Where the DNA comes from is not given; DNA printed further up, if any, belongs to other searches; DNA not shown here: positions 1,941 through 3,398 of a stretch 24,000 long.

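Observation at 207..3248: Three-gene Lamassu / ABC-three-component-like operon with an unassignable effector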

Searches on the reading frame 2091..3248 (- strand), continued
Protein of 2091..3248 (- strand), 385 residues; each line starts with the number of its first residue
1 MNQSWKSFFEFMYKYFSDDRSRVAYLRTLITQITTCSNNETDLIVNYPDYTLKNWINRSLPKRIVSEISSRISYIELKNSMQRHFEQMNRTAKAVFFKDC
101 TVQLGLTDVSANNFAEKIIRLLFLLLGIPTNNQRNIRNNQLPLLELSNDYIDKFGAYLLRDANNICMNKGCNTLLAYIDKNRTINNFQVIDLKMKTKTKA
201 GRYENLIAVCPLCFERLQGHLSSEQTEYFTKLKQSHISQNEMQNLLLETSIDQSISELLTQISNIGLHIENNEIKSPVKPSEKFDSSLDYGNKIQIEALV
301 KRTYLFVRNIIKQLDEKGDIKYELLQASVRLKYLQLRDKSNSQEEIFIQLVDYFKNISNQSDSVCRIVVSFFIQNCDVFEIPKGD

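Call 29: find_homologous_proteins(query=A2, max_evalue=0.00001)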
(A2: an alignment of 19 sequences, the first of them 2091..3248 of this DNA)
Query A2 (19 sequences) (385 aa, profile of the alignment): 114 proteins with E <= 0.00001 among 8000 candidates.
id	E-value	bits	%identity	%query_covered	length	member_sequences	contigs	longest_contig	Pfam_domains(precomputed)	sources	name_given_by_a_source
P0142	5.1e-151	521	24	98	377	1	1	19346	PF20277.4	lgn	-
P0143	3.4e-150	518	24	98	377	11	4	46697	PF20277.4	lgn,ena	-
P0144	3.3e-149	515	25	98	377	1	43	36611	PF20277.4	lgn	-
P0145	7.4e-149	514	26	98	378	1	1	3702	PF20277.4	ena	-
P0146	2.0e-148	513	26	98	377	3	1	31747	PF20277.4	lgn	-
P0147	2.4e-148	512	24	98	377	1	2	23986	PF20277.4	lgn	-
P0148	2.8e-148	512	25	98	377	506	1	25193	PF20277.4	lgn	-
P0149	4.7e-148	511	24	98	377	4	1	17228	PF20277.4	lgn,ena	-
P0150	3.4e-147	509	24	98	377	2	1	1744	PF20277.4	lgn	-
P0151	5.2e-147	508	25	98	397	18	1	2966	PF20277.4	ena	-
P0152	1.6e-146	506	25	98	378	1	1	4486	PF20277.4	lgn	-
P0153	1.7e-146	506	25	98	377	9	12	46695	PF20277.4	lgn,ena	-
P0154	7.9e-146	504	24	98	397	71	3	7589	PF20277.4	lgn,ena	-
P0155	1.2e-145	504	23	98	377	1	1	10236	PF20277.4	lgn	-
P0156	1.4e-145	503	25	98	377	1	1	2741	PF20277.4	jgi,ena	-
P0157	2.6e-145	502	24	98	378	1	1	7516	PF20277.4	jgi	-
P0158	9.1e-145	501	24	98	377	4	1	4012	PF20277.4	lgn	-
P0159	2.2e-144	499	24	98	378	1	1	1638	PF20277.4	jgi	-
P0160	8.3e-144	497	24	98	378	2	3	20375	PF20277.4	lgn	-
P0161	1.3e-143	497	25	97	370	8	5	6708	PF20277.4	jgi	-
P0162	1.3e-143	497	24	98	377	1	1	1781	PF20277.4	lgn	-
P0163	1.7e-143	496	26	98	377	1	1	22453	PF20277.4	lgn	-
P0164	3.3e-143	495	23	97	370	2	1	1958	PF20277.4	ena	-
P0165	6.9e-143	494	23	98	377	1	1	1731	PF20277.4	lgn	-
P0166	1.0e-142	494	23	98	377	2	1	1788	PF20277.4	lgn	-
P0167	1.0e-142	494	25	97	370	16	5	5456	PF20277.4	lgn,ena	-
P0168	1.1e-142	494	23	98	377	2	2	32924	PF20277.4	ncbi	-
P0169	2.9e-142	492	24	97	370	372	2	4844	PF20277.4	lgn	-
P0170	3.2e-142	492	24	98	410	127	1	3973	PF20277.4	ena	-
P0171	3.4e-142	492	25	98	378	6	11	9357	PF20277.4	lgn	-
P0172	4.7e-142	492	25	98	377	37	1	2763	PF20277.4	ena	-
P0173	5.6e-142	491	24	97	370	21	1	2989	PF20277.4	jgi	jgi:hypothetical protein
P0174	6.5e-142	491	25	99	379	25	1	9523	PF20277.4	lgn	-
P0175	6.7e-142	491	23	98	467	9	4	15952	PF20277.4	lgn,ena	-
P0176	8.7e-142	491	25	98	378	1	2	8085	PF20277.4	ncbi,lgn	-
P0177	1.1e-141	491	22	98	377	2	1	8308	PF20277.4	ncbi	-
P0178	3.2e-141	489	25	98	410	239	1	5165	PF20277.4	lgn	-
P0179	4.1e-141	489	24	98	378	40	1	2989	PF20277.4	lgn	-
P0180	7.8e-141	488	21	97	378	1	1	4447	PF20277.4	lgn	-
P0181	1.5e-140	487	23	97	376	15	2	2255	PF20277.4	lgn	-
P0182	1.5e-140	487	24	98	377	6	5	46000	PF20277.4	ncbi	-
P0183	1.8e-140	487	23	98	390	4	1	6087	PF20277.4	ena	-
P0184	4.0e-140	485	26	98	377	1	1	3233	PF20277.4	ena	-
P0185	4.9e-140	485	25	98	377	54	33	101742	PF20277.4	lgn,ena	-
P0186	8.4e-140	484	25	98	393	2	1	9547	PF20277.4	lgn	-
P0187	9.9e-140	484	26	98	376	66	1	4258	PF20277.4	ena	-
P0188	1.3e-139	484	24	98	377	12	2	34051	PF20277.4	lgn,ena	-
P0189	3.9e-139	482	26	98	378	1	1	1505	PF20277.4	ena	-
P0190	5.0e-139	482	23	97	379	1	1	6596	PF20277.4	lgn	-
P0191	6.3e-139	481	23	97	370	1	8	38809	PF20277.4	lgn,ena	-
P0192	7.5e-139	481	25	98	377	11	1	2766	PF20277.4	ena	-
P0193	9.0e-139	481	24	96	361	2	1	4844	PF20277.4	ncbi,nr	ncbi:MAG: hypothetical protein PHV66_05900 [Bacteroidales bacterium]|nr:hypothetical protein [Bacter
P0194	3.5e-138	479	25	98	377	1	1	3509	PF20277.4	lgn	-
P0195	4.1e-138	479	24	96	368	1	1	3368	PF20277.4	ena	-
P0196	6.0e-138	478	24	98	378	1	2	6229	PF20277.4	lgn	-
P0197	9.4e-138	478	24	98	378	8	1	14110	PF20277.4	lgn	-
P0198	3.1e-137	476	24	98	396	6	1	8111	PF20277.4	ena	-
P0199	4.2e-137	475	25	98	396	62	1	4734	PF20277.4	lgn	-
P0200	6.2e-137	475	23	98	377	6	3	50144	PF20277.4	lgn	-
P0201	6.2e-137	475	24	98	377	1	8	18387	PF20277.4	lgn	-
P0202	6.3e-137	475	25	98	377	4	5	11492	PF20277.4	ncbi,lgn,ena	-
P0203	1.5e-134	467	24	97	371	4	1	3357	PF20277.4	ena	-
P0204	1.7e-134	467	22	98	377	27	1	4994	PF20277.4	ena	-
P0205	2.1e-134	466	25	92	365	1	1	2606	PF20277.4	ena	-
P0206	4.2e-134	466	21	97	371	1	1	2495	PF20277.4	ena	-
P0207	5.3e-134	465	24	98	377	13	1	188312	PF20277.4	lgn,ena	-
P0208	3.8e-132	459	25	98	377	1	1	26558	PF20277.4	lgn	-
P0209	1.2e-131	457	22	94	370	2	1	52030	PF20277.4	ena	-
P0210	1.5e-128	447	24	97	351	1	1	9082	PF20277.4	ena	-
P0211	1.4e-125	437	23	97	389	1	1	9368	PF20277.4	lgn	-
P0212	4.6e-123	429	21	88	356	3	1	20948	PF20277.4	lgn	-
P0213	7.0e-121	422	24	88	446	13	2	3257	PF20277.4,PF20292.5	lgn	-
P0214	3.2e-115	403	21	87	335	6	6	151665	PF20277.4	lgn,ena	-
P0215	5.9e-114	399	22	89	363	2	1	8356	PF20277.4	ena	-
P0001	7.9e-113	395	94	100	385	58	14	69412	PF20277.4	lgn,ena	-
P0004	1.1e-112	395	93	100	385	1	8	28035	PF20277.4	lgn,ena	-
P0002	3.5e-112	393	94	100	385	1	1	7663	PF20277.4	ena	-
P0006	1.6e-111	391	91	100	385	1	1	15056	PF20277.4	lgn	-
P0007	2.1e-111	391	92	100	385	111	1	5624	PF20277.4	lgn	-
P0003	4.5e-111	390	93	100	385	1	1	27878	PF20277.4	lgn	-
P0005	7.2e-111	389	92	100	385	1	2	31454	PF20277.4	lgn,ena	-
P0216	1.4e-109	385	21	84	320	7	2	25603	PF20277.4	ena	-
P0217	1.7e-109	385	24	72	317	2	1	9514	PF20277.4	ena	-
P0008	3.9e-109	383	93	97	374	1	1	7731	PF20277.4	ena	-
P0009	4.9e-98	347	93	93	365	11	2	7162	PF20277.4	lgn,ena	-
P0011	5.8e-86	307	92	79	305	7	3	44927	PF20277.4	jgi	jgi:HNH endonuclease domain protein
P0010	1.7e-85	306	99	75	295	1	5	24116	PF20277.4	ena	-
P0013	2.0e-65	240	94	57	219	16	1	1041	PF20277.4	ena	-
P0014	1.3e-38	151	30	46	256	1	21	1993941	PF13391.13,PF20277.4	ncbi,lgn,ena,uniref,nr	ncbi:HNH endonuclease [Paraclostridium bifermentans]|uniref:HNH endonuclease n=1 Tax=Paraclostridium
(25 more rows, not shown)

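Call 32: find_encoding_contigs(protein=P0185, flank=6000, max_places=4)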
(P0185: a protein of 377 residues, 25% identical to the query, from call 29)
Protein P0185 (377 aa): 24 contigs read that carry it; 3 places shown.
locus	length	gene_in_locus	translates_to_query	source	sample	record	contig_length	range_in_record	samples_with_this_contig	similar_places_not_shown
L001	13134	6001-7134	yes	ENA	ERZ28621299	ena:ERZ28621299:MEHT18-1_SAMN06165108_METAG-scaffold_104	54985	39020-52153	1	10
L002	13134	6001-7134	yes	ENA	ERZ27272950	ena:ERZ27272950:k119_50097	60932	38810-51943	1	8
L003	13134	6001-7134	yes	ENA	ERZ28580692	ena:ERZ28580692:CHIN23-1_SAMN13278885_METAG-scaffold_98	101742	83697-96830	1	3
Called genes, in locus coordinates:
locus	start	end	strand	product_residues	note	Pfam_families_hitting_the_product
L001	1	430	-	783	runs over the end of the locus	PF05272:VapE-like_dom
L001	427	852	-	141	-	PF24963:DUF7768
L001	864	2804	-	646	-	PF00476:DNA_pol_A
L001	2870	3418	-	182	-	PF10991:Enc34_ssDNA-bd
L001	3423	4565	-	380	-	PF10926:DUF2800, PF12705:PDDEXK_1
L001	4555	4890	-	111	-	-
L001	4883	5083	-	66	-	-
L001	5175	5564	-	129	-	PF08281:Sigma70_r4_2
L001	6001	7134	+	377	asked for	PF20277:CTD11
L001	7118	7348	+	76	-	PF20292:MC7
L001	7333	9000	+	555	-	PF10088:DUF2326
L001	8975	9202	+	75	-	PF13443:HTH_26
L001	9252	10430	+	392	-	PF00145:DNA_methylase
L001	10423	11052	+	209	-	PF09517:RE_Eco29kI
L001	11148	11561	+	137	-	PF00583:Acetyltransf_1 (weak), PF13673:Acetyltransf_10, PF13508:Acetyltransf_7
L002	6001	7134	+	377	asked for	PF20277:CTD11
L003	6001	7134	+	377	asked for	PF20277:CTD11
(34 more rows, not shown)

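Call 33: find_encoding_contigs(protein=P0001, flank=10000, max_places=4)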
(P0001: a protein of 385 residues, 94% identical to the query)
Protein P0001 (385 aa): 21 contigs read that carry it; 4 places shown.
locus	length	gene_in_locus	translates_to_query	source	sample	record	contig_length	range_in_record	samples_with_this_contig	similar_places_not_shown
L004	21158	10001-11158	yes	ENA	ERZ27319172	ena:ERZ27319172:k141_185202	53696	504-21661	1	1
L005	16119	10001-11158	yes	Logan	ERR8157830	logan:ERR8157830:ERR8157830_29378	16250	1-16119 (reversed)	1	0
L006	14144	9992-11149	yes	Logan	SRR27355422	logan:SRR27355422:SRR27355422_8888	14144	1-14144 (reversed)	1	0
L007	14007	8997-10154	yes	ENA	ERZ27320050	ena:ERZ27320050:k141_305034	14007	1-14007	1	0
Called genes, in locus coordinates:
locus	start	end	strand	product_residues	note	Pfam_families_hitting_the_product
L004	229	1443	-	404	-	PF00465:Fe-ADH, PF13685:Fe-ADH_2 (weak), PF25137:ADH_Fe_C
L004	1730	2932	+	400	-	-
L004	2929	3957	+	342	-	-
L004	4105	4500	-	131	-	PF05105:Phage_holin_4_1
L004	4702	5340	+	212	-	-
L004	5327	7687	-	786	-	PF01471:PG_binding_1 (faint), PF08924:Rv2525c_GlyHyd-like, PF27189:YkzU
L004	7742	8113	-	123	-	-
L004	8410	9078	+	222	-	-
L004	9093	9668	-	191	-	PF04297:UPF0122 (weak)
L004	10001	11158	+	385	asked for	PF20277:CTD11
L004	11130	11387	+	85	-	PF20292:MC7, PF20293:MC6 (weak)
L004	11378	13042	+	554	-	PF10088:DUF2326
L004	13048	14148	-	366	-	PF02779:Transket_pyr, PF02780:Transketolase_C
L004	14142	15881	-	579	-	PF00392:GntR, PF07702:UTRA, PF00456:Transketolase_N, PF00676:E1_dh (weak)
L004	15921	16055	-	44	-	-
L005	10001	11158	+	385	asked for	PF20277:CTD11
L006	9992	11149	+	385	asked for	PF20277:CTD11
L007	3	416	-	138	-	?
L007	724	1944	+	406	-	-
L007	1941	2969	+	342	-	-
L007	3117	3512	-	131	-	PF05105:Phage_holin_4_1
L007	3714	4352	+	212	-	-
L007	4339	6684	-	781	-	PF01471:PG_binding_1 (faint), PF08924:Rv2525c_GlyHyd-like, PF27189:YkzU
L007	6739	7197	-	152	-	-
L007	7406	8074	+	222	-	-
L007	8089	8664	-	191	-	PF04297:UPF0122 (weak)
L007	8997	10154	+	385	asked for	PF20277:CTD11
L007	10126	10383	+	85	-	PF20292:MC7, PF20293:MC6 (weak)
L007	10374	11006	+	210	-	-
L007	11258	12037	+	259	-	PF10088:DUF2326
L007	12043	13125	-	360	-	PF02779:Transket_pyr, PF02780:Transketolase_C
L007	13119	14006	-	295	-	?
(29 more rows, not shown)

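Call 34: predict_structure(alignment_id=A3)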
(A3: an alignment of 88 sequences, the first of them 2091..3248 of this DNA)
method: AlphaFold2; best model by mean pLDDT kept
length: 385 residues; sequences in the alignment: 88
mean_pLDDT: 80.5   pTM: 0.41
mean pLDDT of the five models: 80.5, 77.9, 76.9, 75.9, 75.2
residues with pLDDT >= 90: 92; 70-90: 226; 50-70: 45; < 50: 22
segments of 3 or more residues with pLDDT < 50: 36-40, 130-140
pLDDT, mean of each block of 10 residues (from residue 1): 80 90 90 61 78 89 79 76 92 94 88 88 77 38 77 85 83 77 82 75 86 73 82 75 55 89 76 74 82 76 86 92 88 89 88 89 88 82 59
secondary structure, 60 per line:
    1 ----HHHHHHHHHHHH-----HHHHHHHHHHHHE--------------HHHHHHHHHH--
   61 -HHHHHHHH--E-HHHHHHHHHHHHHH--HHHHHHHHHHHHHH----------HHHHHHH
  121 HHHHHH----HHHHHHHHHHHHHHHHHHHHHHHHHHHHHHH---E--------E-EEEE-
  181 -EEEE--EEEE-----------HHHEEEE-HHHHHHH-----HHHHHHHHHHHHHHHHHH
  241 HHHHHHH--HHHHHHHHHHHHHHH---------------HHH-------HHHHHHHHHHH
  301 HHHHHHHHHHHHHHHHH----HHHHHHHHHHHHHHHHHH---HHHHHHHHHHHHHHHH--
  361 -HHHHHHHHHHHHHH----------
elements in order: H5-16 H22-33 H49-58 H62-69 H74-87 H90-103 H114-126 H131-161 E176-179 E182-185 E188-191 E206-209 H211-217 H223-247 H250-264 H290-317 H322-339 H343-358 H362-375

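Call 37: fold_search(model_id=the predicted structure, library=pdb)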
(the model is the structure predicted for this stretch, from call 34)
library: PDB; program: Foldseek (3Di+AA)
matches with E <= 10: 113; with E <= 0.001: 0
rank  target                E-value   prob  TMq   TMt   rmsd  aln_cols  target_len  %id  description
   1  6ghc_B                2.5e-01  0.98  0.16  0.21   4.3        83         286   23  Modification dependent EcoKMcrA restriction endonuclease (released 2018-08-08)
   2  6ghc_A                2.6e-01  0.99  0.17  0.22   3.6        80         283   21  Modification dependent EcoKMcrA restriction endonuclease (released 2018-08-08)
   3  5zmm_C                4.8e-01  0.99  0.19  0.14   3.3        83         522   18  Structure of the Type IV phosphorothioation-dependent restriction endonuclease ScoMcrA (released 2018-09-26)
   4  5zmm_F                4.8e-01  0.97  0.18  0.15   3.6        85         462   19  Structure of the Type IV phosphorothioation-dependent restriction endonuclease ScoMcrA (released 2018-09-26)
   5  5zmm_A                5.9e-01  0.98  0.18  0.14   3.3        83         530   18  Structure of the Type IV phosphorothioation-dependent restriction endonuclease ScoMcrA (released 2018-09-26)
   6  9dif_A                1.1e+00  0.93  0.19  0.20   3.9       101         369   13  CBASS Pseudomonas syringae Cap5 tetramer with DNA duplex and 3'2'-c-GAMP cyclic dinucleotide ligand (released 2025-06-18)
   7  5zmm_D                1.2e+00  0.89  0.17  0.14   3.5        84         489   19  Structure of the Type IV phosphorothioation-dependent restriction endonuclease ScoMcrA (released 2018-09-26)
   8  8fkp_NO               1.2e+00  0.04  0.11  0.13  20.9       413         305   10  Human nucleolar pre-60S ribosomal subunit (State A1) (released 2023-07-12)
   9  5zmm_E                1.3e+00  0.91  0.18  0.14   3.4        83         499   18  Structure of the Type IV phosphorothioation-dependent restriction endonuclease ScoMcrA (released 2018-09-26)
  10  5zmm_B                1.5e+00  0.91  0.19  0.14   3.3        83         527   18  Structure of the Type IV phosphorothioation-dependent restriction endonuclease ScoMcrA (released 2018-09-26)
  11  9bis_A                1.7e+00  0.02  0.11  0.10  27.5       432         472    8  Cryo-EM structure of the mammalian peptide transporter PepT2 bound to amoxicillin (released 2024-07-24)
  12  8d2k_A                2.2e+00  0.06  0.13  0.06  17.6       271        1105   14  Structure of Acidothermus cellulolyticus Cas9 ternary complex (Cleavage Intermediate 2) (released 2023-12-20)
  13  9my3_A                2.3e+00  0.03  0.13  0.14  27.5       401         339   10  Structure of Xenopus KCNQ1-CaM in GDN (released 2025-10-15)
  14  8fmh_C                2.5e+00  0.72  0.18  0.19   4.2       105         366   13  Structure of CBASS Cap5 from Pseudomonas syringae as an activated tetramer with the cyclic dinucleotide 3'2'-c-dGAMP l (released 2024-02-07)
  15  9j1z_A                2.5e+00  0.25  0.16  0.37  12.6       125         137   11  Crystal structure of Nme1Cas9 HNH domain bound to anti-CRISPR AcrIIC1Nme1ST (released 2026-03-04)
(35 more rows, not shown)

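Call 43: list_cluster_members(proteins=[window:2091-3248:-, window:207-1871:-, window:11802-13016:+, window:13593-14654:+, window:16639-18141:-, window:5534-7906:+])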
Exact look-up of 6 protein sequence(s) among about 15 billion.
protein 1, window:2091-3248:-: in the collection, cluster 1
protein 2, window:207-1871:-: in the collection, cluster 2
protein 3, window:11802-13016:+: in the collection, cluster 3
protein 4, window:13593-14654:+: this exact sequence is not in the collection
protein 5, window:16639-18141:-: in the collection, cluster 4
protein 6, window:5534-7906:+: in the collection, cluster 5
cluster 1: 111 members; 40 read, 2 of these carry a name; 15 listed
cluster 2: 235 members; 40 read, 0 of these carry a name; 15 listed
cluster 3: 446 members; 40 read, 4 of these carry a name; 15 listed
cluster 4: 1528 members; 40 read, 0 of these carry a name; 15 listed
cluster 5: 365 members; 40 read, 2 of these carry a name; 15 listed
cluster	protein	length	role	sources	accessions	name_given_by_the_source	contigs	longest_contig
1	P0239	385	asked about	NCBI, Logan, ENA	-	-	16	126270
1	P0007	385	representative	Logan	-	-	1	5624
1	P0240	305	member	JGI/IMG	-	HNH endonuclease domain protein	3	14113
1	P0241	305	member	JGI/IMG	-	HNH endonuclease domain protein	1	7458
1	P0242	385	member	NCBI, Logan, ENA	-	-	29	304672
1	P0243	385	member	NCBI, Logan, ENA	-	-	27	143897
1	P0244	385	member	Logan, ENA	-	-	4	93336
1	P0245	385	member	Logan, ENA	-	-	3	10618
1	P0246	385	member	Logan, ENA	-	-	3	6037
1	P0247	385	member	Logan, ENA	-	-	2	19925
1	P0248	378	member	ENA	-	-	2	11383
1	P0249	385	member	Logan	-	-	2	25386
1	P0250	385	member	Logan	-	-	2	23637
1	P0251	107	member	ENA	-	-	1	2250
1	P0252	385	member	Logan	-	-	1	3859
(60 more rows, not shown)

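Call 48: search_protein_families(library=padloc, alignment_id=A2, max_evalue=0.01)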
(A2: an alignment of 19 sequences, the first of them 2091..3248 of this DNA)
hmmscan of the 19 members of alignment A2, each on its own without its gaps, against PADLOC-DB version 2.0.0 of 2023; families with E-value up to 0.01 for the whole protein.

A. member 1, window:2091-3248:- (385 aa): 3 families
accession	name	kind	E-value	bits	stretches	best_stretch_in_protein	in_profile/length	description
PDLC04772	PDC-M68A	-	1.9e-07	29.4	1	193-380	62-251/253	-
PDLC03857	LmuA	-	0.0013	16.5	0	6-108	4-111/327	-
PDLC03656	mREase_IV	-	0.0014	16.4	1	155-225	196-261/277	Type IV methyl-directed restriction enzyme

B. families by the number of members that match (of 19 scanned): 12 families
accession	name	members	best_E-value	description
PDLC03857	LmuA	15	7.2e-17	-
PDLC04772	PDC-M68A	15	1.6e-12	-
PDLC03656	mREase_IV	7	5.5e-06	Type IV methyl-directed restriction enzyme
PDLC00151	HamA1|HamA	3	1.3e-06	DUF1837 domain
PDLC00746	Effector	3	0.0012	Endonuclease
PDLC04773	PDC-M68A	2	0.00017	-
PDLC01168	CARF_2M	1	0.001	"CARF, 2 TMs"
PDLC03662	mREase_IV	1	0.003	Type IV methyl-directed restriction enzyme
PDLC00740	Effector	1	0.0033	Endonuclease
PDLC00406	SduA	1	0.0052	DUF4263 domain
PDLC02308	AbiEii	1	0.0066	AbiEii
PDLC00642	ZorE2|ZorE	1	0.0067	HNH endonuclease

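Call 49: search_protein_families(library=padloc, proteins=[P0185, P0014], max_evalue=0.001)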
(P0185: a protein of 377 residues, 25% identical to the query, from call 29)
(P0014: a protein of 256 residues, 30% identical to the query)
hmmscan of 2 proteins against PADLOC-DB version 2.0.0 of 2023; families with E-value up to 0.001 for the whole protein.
P0185 (377 aa): 2 families
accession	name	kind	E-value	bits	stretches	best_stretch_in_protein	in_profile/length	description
PDLC03857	LmuA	-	2.4e-13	48.5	1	1-137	1-140/327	-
PDLC04772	PDC-M68A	-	0.00014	19.9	0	152-227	11-102/253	-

P0014 (256 aa): 10 families
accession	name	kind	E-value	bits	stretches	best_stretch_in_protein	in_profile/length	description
PDLC04772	PDC-M68A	-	1.8e-14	52.3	1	18-256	11-251/253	-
PDLC00740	Effector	-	1.4e-12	45.1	1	4-114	8-119/391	Endonuclease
PDLC00749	Effector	-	5.2e-12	43.5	1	3-103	7-106/395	Endonuclease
PDLC01997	SAVED1--SAVED_HNH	-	4e-10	37.7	1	9-105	3-95/368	-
PDLC01999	SAVED1--SAVED_HNH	-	2e-09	34.9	1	5-123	9-125/387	-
PDLC00746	Effector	-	6e-09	33.4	1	9-210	14-202/389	Endonuclease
PDLC00739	Effector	-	1.9e-07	28.8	1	7-105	3-99/378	Endonuclease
PDLC00743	Effector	-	1.3e-05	22.6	1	16-96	7-86/384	Endonuclease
PDLC04773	PDC-M68A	-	5e-05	21.5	1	72-255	3-193/200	-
PDLC00747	Effector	-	0.0003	18.1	1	4-101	4-103/373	Endonuclease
